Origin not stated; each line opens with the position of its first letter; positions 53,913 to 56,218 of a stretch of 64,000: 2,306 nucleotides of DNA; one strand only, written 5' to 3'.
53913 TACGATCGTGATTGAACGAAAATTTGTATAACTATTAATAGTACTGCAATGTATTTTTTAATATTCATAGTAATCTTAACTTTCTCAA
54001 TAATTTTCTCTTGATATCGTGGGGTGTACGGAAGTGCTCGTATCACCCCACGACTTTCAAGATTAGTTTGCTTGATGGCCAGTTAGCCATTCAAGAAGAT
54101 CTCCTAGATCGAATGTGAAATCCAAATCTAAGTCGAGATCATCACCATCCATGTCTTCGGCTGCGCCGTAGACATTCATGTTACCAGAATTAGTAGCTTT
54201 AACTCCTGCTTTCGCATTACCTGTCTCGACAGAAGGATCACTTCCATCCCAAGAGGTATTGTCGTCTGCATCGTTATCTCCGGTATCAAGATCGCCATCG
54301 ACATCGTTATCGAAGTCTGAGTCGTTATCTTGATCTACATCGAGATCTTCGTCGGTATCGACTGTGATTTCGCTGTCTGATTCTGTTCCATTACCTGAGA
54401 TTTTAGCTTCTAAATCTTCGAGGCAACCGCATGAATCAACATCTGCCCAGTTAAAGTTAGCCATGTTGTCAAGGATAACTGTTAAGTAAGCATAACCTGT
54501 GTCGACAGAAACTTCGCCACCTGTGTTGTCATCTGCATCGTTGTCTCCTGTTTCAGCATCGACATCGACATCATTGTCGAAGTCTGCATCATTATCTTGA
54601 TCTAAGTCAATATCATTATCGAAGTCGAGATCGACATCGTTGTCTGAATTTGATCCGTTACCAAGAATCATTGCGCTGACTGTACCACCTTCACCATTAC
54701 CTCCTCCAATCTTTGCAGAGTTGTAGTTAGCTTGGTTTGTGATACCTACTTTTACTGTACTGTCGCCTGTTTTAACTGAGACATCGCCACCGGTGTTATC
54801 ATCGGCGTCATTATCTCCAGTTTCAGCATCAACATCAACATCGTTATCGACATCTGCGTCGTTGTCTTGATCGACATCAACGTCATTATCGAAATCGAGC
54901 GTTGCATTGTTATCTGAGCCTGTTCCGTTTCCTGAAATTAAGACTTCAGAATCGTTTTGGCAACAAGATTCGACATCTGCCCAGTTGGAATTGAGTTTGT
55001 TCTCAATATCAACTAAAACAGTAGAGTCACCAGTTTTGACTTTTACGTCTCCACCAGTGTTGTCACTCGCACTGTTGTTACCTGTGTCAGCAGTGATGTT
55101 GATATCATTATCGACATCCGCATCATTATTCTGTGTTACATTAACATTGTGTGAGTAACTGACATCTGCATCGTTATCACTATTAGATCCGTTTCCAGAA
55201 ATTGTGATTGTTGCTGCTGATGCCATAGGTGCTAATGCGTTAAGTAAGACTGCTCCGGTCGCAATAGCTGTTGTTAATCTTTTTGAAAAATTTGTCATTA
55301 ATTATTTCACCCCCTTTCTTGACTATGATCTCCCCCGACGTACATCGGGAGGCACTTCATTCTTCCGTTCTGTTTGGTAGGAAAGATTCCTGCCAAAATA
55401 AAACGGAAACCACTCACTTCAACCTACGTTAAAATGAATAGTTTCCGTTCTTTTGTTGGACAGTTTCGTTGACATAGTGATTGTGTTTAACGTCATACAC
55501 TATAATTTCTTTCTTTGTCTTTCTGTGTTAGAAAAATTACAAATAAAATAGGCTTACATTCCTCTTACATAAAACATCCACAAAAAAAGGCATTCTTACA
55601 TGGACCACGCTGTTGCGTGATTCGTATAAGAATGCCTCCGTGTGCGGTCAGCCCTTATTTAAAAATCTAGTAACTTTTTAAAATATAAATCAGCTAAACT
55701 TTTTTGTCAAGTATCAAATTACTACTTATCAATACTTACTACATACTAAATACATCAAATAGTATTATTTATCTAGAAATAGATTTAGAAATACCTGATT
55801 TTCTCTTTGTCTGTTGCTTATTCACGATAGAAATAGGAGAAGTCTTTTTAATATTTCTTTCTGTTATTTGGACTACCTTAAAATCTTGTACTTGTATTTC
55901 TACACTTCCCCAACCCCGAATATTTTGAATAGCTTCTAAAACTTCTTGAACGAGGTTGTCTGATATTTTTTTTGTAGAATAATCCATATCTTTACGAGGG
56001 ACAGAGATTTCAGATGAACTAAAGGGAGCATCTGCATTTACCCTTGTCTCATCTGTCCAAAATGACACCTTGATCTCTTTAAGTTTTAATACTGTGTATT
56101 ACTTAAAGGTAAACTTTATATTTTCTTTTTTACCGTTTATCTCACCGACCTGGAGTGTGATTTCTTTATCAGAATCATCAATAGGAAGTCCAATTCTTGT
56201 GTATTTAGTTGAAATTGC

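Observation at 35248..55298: Paralogous family of Cys-bracketed Asn/Gly/Thr-rich tandem-repeat surface proteins (four genes)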

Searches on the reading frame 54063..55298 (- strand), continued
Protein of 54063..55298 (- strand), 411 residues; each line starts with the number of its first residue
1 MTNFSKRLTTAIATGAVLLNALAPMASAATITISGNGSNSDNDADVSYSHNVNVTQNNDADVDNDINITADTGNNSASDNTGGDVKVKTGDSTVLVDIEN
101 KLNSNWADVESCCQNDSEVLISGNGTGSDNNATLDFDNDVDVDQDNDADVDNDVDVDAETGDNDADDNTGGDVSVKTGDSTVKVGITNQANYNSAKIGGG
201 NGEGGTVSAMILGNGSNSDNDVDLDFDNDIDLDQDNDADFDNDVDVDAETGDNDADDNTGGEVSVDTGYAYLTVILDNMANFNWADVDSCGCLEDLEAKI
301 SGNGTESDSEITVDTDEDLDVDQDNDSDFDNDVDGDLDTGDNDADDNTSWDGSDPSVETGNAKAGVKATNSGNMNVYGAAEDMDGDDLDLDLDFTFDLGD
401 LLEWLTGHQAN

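Call 49: fold_search(model_id=the predicted structure, library=viral)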
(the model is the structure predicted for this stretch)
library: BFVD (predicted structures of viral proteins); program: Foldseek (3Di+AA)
matches with E <= 10: 323; with E <= 0.001: 0
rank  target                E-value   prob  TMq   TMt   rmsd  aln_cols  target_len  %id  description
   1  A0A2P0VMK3            3.0e-03  0.14  0.11  0.14  41.4       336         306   13  Uncharacterized protein [Tetraselmis virus 1]
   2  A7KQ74                6.1e-03  0.04  0.06  0.07  43.2       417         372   11  Uncharacterized protein [Gallid alphaherpesvirus 2]
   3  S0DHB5                1.9e-02  0.05  0.07  0.08  39.8       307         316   10  Uncharacterized protein [Cotesia sesamiae Kitale bracovirus]
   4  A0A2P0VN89            1.9e-02  0.05  0.08  0.10  41.5       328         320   17  Uncharacterized protein [Tetraselmis virus 1]
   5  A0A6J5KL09            2.7e-02  0.01  0.05  0.04  40.5       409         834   11  Parallel beta-helix repeat [uncultured Caudovirales phage]
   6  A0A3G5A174            2.8e-02  0.04  0.07  0.11  39.6       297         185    5  Uncharacterized protein [Harvfovirus sp.]
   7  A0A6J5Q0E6            3.0e-02  0.02  0.05  0.05  43.1       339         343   11  Uncharacterized protein [uncultured Caudovirales phage]
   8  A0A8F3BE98            3.0e-02  0.01  0.04  0.03  43.0       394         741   11  Pectate lyase superfamily protein domain-containing protein [Vibrio phage vB_VpP_BT-1011]
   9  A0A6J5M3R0            3.6e-02  0.01  0.05  0.07  41.3       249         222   15  Curlin associated [uncultured Caudovirales phage]
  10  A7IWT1                5.2e-02  0.01  0.05  0.07  42.9       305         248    8  Uncharacterized protein b406L [Paramecium bursaria Chlorella virus NY2A]
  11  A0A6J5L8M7            5.7e-02  0.01  0.04  0.03  51.5       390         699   10  Uncharacterized protein [uncultured Caudovirales phage]
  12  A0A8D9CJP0            6.3e-02  0.01  0.05  0.04  47.9       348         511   17  Caspase 9 inhibitor [Ectromelia virus]
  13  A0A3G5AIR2            6.9e-02  0.01  0.04  0.02  42.3       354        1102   10  Collagen-like protein [Solumvirus sp.]
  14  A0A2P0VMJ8            8.1e-02  0.02  0.08  0.07  45.1       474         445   14  Uncharacterized protein [Tetraselmis virus 1]
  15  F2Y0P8                8.1e-02  0.01  0.05  0.05  45.0       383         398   16  (no name in the UniProt tables at hand)
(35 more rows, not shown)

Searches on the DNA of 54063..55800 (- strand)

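Call 61: search_rna_families(source=window, start=55250, end=55800, threshold=evalue, max_evalue=1)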
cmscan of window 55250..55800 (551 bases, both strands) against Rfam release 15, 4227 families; matches with E-value up to 1: 3.
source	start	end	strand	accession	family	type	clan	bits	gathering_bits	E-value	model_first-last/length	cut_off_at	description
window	55400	55516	-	RF02397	sau-5971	Gene; sRNA;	-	21.3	90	0.24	1-96/96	no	Staphylococcus sRNA sau-5971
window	55393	55459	-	RF03729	mir-2363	Gene; miRNA;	-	19.8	90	0.64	1-72/72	no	mir-2363 microRNA precursor family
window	55646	55699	-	RF03650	mir-1290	Gene; miRNA;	-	18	82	0.8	1-76/76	no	mir-1290 microRNA precursor family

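Call 74: search_rna_families(sources=[L008, L005, L012], threshold=gathering)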
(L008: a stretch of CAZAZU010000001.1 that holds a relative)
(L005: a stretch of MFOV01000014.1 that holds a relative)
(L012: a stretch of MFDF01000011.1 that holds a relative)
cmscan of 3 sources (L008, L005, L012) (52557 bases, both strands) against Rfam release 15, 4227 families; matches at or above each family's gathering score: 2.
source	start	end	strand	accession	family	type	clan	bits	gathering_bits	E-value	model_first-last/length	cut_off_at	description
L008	835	906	+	RF00005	tRNA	Gene; tRNA;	CL00001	69.3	29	4e-13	1-71/71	no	tRNA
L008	600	673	-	RF00005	tRNA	Gene; tRNA;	CL00001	56.8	29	1.1e-09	1-71/71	no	tRNA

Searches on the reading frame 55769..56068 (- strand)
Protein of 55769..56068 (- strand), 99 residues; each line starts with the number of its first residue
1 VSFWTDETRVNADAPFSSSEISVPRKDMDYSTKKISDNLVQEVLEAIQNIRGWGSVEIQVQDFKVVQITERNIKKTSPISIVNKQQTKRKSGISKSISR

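Call 33: search_protein_families(library=pfam, proteins=[window:55769-56068:-], max_evalue=0.01)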
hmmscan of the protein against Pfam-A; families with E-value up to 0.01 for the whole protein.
window:55769-56068:- (99 aa): 1 family
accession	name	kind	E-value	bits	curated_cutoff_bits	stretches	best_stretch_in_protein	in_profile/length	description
PF10055.14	DUF2292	-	5.8e-06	26.2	22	1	40-68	2-29/37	Uncharacterized small protein (DUF2292)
